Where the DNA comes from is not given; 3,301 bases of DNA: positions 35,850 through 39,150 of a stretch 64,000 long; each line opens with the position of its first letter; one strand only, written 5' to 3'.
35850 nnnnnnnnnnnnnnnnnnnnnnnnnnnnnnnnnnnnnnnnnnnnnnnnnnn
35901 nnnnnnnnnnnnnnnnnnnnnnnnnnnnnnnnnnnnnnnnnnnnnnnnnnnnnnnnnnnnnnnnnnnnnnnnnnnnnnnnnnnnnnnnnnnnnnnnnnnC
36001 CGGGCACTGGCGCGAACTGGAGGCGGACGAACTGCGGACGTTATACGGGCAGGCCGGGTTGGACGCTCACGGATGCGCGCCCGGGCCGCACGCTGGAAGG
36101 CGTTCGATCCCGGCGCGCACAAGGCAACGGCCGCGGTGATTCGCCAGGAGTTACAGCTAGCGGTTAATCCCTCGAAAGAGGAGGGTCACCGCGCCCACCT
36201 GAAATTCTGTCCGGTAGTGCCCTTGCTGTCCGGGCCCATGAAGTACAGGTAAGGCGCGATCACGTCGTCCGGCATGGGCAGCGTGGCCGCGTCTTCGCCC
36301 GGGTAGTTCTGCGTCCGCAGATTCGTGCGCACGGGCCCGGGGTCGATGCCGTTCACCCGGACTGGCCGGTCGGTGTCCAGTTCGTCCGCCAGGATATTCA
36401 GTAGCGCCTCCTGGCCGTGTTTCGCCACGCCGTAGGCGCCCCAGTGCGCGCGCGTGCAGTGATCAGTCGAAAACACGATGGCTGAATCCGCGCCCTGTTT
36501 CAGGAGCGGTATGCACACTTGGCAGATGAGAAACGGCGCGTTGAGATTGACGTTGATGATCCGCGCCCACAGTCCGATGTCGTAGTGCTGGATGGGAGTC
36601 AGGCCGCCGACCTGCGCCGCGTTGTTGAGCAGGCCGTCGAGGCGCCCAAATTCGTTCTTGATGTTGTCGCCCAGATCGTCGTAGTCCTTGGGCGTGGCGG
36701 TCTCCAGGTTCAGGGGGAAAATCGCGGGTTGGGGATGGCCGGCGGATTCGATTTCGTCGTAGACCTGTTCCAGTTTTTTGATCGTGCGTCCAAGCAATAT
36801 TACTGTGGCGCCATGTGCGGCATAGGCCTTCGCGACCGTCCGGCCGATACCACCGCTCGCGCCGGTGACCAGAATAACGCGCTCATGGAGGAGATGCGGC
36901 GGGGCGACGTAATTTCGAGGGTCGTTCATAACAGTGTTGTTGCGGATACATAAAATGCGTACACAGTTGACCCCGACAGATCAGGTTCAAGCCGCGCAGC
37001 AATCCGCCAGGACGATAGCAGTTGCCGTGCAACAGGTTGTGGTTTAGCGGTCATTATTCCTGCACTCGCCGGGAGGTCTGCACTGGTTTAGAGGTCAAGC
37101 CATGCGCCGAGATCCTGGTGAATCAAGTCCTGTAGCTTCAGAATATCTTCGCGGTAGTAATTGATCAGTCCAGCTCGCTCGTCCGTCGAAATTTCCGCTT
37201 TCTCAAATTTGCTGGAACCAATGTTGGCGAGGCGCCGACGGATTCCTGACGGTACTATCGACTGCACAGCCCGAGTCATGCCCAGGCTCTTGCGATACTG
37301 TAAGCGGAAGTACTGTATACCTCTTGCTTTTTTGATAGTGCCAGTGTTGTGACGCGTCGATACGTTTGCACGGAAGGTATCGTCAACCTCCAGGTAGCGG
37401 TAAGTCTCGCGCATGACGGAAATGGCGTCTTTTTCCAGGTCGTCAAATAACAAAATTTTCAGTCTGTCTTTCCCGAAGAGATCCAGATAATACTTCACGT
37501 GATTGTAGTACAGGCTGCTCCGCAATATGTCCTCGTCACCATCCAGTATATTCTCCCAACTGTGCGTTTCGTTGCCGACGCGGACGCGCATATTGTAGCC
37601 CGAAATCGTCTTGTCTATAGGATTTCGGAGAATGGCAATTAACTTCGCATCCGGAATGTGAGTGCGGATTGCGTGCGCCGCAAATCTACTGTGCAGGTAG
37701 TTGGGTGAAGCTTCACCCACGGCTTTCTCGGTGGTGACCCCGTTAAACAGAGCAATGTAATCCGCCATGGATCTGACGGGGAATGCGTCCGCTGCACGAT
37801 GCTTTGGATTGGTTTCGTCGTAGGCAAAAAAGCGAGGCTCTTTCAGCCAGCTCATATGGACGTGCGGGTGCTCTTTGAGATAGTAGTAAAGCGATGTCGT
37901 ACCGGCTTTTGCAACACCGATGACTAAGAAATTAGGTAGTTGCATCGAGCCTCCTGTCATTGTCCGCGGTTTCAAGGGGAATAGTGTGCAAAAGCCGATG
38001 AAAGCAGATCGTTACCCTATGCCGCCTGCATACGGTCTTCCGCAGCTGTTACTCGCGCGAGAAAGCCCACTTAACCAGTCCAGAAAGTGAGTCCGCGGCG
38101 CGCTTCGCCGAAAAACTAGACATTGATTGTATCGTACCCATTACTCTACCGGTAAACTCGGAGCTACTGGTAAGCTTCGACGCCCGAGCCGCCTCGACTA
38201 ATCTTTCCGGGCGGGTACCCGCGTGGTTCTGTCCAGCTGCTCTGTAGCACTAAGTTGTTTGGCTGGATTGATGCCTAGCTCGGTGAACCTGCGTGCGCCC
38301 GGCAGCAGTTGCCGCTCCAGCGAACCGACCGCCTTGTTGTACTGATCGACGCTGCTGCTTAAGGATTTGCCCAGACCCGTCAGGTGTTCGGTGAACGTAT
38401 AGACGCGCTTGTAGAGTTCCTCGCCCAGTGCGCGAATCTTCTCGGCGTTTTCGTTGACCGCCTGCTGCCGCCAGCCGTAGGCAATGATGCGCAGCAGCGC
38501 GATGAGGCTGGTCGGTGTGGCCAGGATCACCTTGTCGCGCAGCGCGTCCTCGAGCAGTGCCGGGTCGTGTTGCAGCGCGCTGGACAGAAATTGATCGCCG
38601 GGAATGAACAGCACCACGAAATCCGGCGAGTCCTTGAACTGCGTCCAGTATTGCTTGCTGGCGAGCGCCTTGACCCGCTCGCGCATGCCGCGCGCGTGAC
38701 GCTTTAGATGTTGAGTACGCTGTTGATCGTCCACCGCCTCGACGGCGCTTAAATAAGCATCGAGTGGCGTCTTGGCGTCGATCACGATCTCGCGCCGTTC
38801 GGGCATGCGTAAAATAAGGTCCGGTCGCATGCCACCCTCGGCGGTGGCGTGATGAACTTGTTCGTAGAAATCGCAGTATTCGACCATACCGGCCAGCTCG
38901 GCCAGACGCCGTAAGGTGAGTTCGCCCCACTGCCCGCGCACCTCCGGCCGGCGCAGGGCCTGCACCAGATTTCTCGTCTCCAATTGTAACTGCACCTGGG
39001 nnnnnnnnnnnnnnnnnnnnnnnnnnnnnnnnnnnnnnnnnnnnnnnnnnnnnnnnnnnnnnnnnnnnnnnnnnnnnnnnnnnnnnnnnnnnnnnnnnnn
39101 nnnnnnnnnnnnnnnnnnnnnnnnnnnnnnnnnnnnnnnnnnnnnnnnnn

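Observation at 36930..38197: Second sulfotransferase, acquired as a single-gene low-GC insertion between yciK and rmuC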

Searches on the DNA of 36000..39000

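Call 71: search_rna_families(source=window, start=36000, end=39000, threshold=evalue, max_evalue=1)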
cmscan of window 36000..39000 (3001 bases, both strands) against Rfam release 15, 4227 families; matches with E-value up to 1: 0.
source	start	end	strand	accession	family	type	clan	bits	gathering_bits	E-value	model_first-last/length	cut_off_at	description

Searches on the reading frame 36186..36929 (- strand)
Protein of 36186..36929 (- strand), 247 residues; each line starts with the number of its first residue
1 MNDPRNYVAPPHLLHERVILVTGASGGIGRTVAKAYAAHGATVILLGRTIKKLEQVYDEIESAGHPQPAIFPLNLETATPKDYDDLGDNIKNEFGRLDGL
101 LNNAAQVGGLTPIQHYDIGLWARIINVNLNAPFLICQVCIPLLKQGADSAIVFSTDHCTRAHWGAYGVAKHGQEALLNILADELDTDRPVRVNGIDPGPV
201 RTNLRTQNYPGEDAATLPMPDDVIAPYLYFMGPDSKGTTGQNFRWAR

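Call 5: search_protein_families(library=pfam, proteins=[window:36186-36929:-], max_evalue=0.01)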
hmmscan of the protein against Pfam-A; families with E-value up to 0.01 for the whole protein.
window:36186-36929:- (247 aa): 7 families
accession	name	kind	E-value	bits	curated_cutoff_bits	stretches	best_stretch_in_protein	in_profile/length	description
PF00106.31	adh_short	-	2.6e-38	131.9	26.6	1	17-209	1-191/195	short chain dehydrogenase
PF13561.12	adh_short_C2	-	3.1e-31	109.2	27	1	23-243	1-229/236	Enoyl-(Acyl carrier protein) reductase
PF23441.1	SDR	-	7.6e-08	32.5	27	1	17-206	8-200/258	SDR-like rossmann domain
PF08659.16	KR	-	6.1e-07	30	22.6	1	19-139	3-123/180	KR domain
PF01370.27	Epimerase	-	0.00039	20.3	20.9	1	19-109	1-76/240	NAD dependent epimerase/dehydratase family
PF03435.24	Sacchrp_dh_NADP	-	0.0016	19.2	25.1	1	19-87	1-63/129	Saccharopine dehydrogenase NADP binding domain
PF02719.21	Polysacc_synt_2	-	0.0047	16.6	20.2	0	19-180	1-152/293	Polysaccharide biosynthesis protein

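Call 8: search_protein_families(library=ncbifam, proteins=[window:36186-36929:-], max_evalue=0.01)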
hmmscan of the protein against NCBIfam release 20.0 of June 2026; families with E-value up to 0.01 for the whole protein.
window:36186-36929:- (247 aa): 229 families (the best 25 are shown)
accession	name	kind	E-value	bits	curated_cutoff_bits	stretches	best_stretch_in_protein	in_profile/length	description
NF006509.0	PRK08945.1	equivalog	1.6e-84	283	269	1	6-243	3-242/248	YciK family oxidoreductase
NF006431.0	PRK08703.1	equivalog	1.1e-56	192.2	324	1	14-241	4-235/239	SDR family oxidoreductase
NF004203.0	PRK05653.2-4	subfamily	4.4e-32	111.5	313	1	14-209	4-199/260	3-oxoacyl-ACP reductase FabG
NF005681.0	PRK07478.1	subfamily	6.1e-32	111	267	1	13-209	3-199/254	SDR family oxidoreductase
NF005909.0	PRK07890.1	subfamily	1.1e-29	103.5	258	1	13-198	4-187/260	short chain dehydrogenase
NF005559.1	PRK07231.1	subfamily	2.7e-29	102.4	215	1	14-210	2-196/249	glucose 1-dehydrogenase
NF005672.0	PRK07454.1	equivalog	6.9e-29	100.7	234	1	16-205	6-193/241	SDR family oxidoreductase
NF009468.0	PRK12826.1-4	equivalog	1.7e-28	100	318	1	14-204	5-194/256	SDR family oxidoreductase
NF009093.0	PRK12429.1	subfamily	5e-28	98.1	258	1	14-212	3-199/259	3-hydroxybutyrate dehydrogenase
NF005853.0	PRK07774.1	equivalog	5.1e-28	98.1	303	1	14-242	4-239/250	SDR family oxidoreductase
TIGR01963.1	PHB_DH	subfamily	5.6e-28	97.9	307.05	1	17-209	2-192/255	3-hydroxybutyrate dehydrogenase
NF004528.0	PRK05875.1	equivalog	8.3e-27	94.3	334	1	14-205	8-200/280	SDR family oxidoreductase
NF005075.0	PRK06500.1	equivalog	1.7e-26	93.1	336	1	14-205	4-188/249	SDR family oxidoreductase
NF005594.0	PRK07326.1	equivalog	3.4e-26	92.3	271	1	15-223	5-208/237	SDR family oxidoreductase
NF004791.0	PRK06138.1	equivalog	8.6e-26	90.8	312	1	14-209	3-195/252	SDR family oxidoreductase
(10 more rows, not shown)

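Call 64: find_homologous_proteins(query=window:36186-36929:-, max_evalue=1e-60)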
Query window:36186-36929:- (247 aa): 5848 proteins with E <= 1e-60 among 8000 candidates; the best 120 are listed.
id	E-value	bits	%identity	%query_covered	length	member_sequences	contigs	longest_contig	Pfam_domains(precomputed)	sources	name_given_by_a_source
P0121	4.3e-152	523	92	100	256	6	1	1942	PF08659.17,PF13561.13,PF23441.1,PF00106.32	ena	-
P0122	6.6e-150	516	90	100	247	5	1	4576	PF08659.17,PF13561.13,PF23441.1,PF00106.32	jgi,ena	-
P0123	7.1e-140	483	85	100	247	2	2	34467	PF08659.17,PF13561.13,PF23441.1,PF00106.32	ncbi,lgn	ncbi:MAG: YciK family oxidoreductase [Gammaproteobacteria bacterium]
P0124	1.0e-133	463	80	100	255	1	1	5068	PF08659.17,PF13561.13,PF23441.1,PF00106.32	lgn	-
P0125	9.2e-133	460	81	99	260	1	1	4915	PF08659.17,PF13561.13,PF00106.32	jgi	jgi:NAD(P)-dependent dehydrogenase (short-subunit alcohol dehydrogenase family)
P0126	1.2e-131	456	82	99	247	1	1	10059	PF08659.17,PF13561.13,PF23441.1,PF00106.32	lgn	-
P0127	3.5e-131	454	81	99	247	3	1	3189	PF13561.13,PF00106.32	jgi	jgi:NAD(P)-dependent dehydrogenase (short-subunit alcohol dehydrogenase family)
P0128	1.7e-130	452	80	99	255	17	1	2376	PF13561.13,PF23441.1,PF00106.32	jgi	jgi:NAD(P)-dependent dehydrogenase (short-subunit alcohol dehydrogenase family)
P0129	1.6e-129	449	80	100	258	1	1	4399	PF13561.13,PF00106.32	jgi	jgi:NAD(P)-dependent dehydrogenase (short-subunit alcohol dehydrogenase family)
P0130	2.1e-129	449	80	99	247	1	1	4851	PF08659.17,PF13561.13,PF00106.32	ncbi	-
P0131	3.7e-129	448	79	100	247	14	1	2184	PF13561.13,PF23441.1,PF00106.32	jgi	jgi:NAD(P)-dependent dehydrogenase (short-subunit alcohol dehydrogenase family)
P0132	7.1e-129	447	79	100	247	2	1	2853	PF08659.17,PF13561.13,PF00106.32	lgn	-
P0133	6.3e-128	444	78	99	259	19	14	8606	PF08659.17,PF13561.13,PF00106.32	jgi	jgi:NAD(P)-dependent dehydrogenase (short-subunit alcohol dehydrogenase family)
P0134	1.2e-119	417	75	99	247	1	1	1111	PF13561.13,PF00106.32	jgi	jgi:NAD(P)-dependent dehydrogenase (short-subunit alcohol dehydrogenase family)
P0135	2.9e-119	415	79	92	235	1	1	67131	PF13561.13,PF00106.32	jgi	jgi:NAD(P)-dependent dehydrogenase (short-subunit alcohol dehydrogenase family)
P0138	2.4e-106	373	82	81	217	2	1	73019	PF13561.13,PF23441.1,PF00106.32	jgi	jgi:NAD(P)-dependent dehydrogenase (short-subunit alcohol dehydrogenase family)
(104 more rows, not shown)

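Call 65: find_encoding_contigs(protein=P0138, flank=5000, max_places=1)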
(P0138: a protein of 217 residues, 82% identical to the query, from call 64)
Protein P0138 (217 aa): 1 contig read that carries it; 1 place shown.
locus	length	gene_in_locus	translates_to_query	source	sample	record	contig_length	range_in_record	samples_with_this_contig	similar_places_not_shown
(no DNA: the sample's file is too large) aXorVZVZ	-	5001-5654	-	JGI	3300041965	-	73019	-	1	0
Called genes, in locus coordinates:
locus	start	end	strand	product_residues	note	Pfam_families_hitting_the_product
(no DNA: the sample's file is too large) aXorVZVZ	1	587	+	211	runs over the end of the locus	PF00691:OmpA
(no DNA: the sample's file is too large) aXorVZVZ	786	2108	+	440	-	PF01979:Amidohydro_1, PF07969:Amidohydro_3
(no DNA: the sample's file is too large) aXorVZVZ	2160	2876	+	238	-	PF02353:CMAS, PF01209:Ubie_methyltran, PF06325:PrmA, PF13489:Methyltransf_23, PF05175:MTS, PF13847:Methyltransf_31, PF08241:Methyltransf_11, PF08242:Methyltransf_12, +3 more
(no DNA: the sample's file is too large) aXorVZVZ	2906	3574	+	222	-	PF00702:Hydrolase, PF12710:HAD, PF13419:HAD_2, PF13242:Hydrolase_like (weak)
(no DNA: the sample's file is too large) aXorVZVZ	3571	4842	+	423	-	PF02646:RmuC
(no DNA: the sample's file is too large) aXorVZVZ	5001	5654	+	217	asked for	PF00106:adh_short, PF13561:adh_short_C2, PF23441:SDR (weak)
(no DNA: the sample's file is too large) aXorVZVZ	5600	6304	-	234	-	PF00730:HhH-GPD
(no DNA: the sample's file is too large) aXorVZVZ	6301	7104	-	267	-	PF01479:S4, PF00849:PseudoU_synth_2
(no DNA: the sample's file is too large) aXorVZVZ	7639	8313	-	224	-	PF04079:SMC_ScpB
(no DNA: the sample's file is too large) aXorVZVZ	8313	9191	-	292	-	PF02616:SMC_ScpA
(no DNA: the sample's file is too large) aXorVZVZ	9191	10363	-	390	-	PF00579:tRNA-synt_1b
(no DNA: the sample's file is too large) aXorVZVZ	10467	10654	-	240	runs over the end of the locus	PF01300:Sua5_yciO_yrdC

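Call 66: find_encoding_contigs(protein=P0135, flank=5000, max_places=1)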
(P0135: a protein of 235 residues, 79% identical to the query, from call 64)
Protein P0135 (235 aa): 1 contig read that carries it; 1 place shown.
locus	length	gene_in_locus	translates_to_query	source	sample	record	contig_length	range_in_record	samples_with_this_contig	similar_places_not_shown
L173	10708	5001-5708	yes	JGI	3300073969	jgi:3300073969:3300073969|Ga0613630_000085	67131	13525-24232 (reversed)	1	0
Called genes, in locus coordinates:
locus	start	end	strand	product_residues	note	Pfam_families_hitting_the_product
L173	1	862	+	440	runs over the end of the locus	PF01979:Amidohydro_1, PF07969:Amidohydro_3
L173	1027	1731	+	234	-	PF02353:CMAS, PF01209:Ubie_methyltran, PF06325:PrmA, PF13489:Methyltransf_23, PF08003:Methyltransf_9, PF13847:Methyltransf_31, PF08241:Methyltransf_11, PF08242:Methyltransf_12, +4 more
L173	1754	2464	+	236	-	PF00702:Hydrolase, PF12710:HAD, PF13419:HAD_2, PF13242:Hydrolase_like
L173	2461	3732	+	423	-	PF02646:RmuC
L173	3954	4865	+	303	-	PF00685:Sulfotransfer_1, PF13469:Sulfotransfer_3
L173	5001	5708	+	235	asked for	PF00106:adh_short, PF13561:adh_short_C2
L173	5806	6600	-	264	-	PF01479:S4, PF00849:PseudoU_synth_2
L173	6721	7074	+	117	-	PF09656:PGPGW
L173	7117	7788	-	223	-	PF04079:SMC_ScpB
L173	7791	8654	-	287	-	PF02616:SMC_ScpA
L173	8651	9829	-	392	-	PF00579:tRNA-synt_1b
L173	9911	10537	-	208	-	PF01300:Sua5_yciO_yrdC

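Call 67: find_encoding_contigs(protein=P0126, flank=5000, max_places=1)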
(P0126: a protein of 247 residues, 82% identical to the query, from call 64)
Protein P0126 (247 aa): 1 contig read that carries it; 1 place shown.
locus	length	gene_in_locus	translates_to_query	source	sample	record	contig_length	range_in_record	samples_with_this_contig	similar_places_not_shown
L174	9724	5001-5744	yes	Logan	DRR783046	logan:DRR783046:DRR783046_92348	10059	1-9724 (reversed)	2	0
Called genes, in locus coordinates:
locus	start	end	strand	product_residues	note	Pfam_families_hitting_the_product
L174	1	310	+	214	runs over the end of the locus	?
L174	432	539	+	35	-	-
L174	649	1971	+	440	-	PF01979:Amidohydro_1, PF07969:Amidohydro_3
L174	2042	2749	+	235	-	PF02353:CMAS, PF05724:TPMT (weak), PF01209:Ubie_methyltran, PF13489:Methyltransf_23, PF13847:Methyltransf_31, PF08241:Methyltransf_11, PF08242:Methyltransf_12, PF13649:Methyltransf_25, +3 more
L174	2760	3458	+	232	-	PF00702:Hydrolase, PF12710:HAD, PF13419:HAD_2, PF13242:Hydrolase_like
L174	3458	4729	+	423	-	PF02646:RmuC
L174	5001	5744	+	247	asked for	PF23441:SDR (weak), PF00106:adh_short, PF08659:KR (weak), PF13561:adh_short_C2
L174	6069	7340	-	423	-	PF01171:ATP_bind_3, PF09179:TilS, PF11734:TilS_C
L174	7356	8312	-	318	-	PF03255:ACCA, PF01039:Carboxyl_trans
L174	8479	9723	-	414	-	?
